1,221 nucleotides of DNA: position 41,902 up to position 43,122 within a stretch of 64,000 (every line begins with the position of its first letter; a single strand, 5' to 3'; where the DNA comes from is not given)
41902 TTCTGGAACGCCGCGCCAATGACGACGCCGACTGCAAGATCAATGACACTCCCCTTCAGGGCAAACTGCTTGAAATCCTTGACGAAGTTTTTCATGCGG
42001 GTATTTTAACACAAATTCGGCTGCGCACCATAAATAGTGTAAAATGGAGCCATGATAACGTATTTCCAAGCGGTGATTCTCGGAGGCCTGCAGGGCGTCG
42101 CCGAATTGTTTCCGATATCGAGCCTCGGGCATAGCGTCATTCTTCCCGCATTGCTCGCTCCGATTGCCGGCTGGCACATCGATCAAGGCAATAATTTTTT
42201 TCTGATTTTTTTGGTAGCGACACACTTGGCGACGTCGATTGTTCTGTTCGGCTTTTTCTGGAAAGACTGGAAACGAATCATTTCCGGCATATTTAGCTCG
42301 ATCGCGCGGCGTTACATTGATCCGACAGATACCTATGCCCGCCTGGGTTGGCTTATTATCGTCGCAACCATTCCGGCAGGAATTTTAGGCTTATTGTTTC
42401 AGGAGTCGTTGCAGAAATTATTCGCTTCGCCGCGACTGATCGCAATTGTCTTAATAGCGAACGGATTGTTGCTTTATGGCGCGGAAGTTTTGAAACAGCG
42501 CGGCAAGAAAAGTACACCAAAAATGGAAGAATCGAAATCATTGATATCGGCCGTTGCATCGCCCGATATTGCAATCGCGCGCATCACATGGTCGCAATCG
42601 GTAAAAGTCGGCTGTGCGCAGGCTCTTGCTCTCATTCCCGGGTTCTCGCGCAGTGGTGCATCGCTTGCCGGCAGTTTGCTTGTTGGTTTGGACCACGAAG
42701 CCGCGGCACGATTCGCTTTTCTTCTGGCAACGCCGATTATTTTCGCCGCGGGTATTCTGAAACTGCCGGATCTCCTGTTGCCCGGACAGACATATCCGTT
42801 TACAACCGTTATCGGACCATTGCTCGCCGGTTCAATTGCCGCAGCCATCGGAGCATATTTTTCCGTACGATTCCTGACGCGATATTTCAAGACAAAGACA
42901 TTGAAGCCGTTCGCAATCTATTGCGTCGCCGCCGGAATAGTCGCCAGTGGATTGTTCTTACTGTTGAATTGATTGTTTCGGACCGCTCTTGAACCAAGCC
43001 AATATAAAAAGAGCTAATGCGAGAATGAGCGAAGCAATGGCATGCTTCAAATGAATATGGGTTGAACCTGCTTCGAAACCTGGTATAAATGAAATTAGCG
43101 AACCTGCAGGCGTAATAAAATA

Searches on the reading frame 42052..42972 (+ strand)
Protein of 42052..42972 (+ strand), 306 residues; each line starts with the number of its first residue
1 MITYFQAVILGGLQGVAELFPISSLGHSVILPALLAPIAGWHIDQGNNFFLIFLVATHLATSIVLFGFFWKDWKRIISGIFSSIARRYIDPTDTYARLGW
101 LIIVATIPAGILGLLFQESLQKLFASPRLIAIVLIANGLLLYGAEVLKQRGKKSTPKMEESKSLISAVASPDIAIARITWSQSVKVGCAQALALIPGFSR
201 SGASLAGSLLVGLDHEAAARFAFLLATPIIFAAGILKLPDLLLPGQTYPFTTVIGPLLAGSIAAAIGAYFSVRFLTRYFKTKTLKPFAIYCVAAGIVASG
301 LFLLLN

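Call 40: search_protein_families(library=pfam, proteins=[window:42052-42972:+], max_evalue=0.00001)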
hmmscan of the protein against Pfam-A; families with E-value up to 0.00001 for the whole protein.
window:42052-42972:+ (306 aa): 1 family
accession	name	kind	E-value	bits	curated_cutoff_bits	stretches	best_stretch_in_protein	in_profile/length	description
PF02673.24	BacA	-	1.2e-67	228.8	33.4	1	7-297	1-257/257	Bacitracin resistance protein BacA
